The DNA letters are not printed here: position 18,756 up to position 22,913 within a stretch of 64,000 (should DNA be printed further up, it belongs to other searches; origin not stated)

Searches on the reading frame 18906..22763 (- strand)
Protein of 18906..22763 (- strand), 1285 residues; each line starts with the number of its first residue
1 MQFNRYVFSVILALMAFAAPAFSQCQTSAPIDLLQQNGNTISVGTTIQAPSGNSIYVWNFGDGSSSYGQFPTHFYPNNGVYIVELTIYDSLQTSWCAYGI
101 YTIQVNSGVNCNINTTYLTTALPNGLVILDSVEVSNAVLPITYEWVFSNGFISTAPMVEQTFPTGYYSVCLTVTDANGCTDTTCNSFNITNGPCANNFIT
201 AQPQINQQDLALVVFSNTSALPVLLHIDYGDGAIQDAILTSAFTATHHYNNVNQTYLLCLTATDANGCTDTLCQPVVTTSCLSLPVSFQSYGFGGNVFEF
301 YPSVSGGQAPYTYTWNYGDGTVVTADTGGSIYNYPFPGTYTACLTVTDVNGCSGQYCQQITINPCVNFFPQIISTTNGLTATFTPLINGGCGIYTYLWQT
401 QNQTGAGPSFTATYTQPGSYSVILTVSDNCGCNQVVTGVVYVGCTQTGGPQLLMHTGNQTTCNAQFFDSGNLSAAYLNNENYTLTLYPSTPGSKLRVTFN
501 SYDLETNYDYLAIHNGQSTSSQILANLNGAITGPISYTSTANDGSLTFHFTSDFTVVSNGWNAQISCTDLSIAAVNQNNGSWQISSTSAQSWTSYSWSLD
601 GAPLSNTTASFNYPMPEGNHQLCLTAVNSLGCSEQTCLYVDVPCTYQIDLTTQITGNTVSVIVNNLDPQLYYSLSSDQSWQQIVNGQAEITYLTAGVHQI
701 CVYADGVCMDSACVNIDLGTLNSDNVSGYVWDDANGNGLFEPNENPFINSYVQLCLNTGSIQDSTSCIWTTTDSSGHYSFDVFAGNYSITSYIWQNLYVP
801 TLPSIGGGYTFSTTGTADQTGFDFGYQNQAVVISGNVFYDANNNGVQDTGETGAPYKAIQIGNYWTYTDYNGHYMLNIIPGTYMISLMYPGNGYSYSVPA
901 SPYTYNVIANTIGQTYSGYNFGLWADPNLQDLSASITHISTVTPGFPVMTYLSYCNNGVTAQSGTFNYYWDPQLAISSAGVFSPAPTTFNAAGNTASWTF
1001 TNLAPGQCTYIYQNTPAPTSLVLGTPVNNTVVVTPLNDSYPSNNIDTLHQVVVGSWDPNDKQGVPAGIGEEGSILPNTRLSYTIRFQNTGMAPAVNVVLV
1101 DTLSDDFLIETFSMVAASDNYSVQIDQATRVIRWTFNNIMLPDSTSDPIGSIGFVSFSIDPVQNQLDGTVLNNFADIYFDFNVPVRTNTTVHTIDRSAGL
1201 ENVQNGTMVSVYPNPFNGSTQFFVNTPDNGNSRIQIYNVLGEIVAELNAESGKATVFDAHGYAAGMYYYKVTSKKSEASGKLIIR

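Call 51: search_protein_families(library=pfam, proteins=[window:18906-22763:-], max_evalue=0.001)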
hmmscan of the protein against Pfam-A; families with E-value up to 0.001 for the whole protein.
window:18906-22763:- (1285 aa): 6 families
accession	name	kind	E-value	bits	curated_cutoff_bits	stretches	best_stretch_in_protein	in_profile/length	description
PF18911.6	PKD_4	-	6.8e-41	138.7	27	4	49-95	30-76/85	PKD domain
PF24595.1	DUF7619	-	2.2e-38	131.8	27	1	1057-1193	1-133/133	Domain of unknown function (DUF7619)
PF00801.26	PKD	-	3.5e-25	88.3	23.5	3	377-434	13-73/80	PKD domain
PF17210.9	SdrD_B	-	1.3e-12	48.4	29.7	2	727-804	4-76/112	SdrD B-like domain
PF18962.6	Por_Secre_tail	-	3.5e-12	46.9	27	1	1211-1284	1-75/75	Secretion system C-terminal sorting domain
PF00431.26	CUB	-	1.3e-06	29.2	21.4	1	461-564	6-109/110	CUB domain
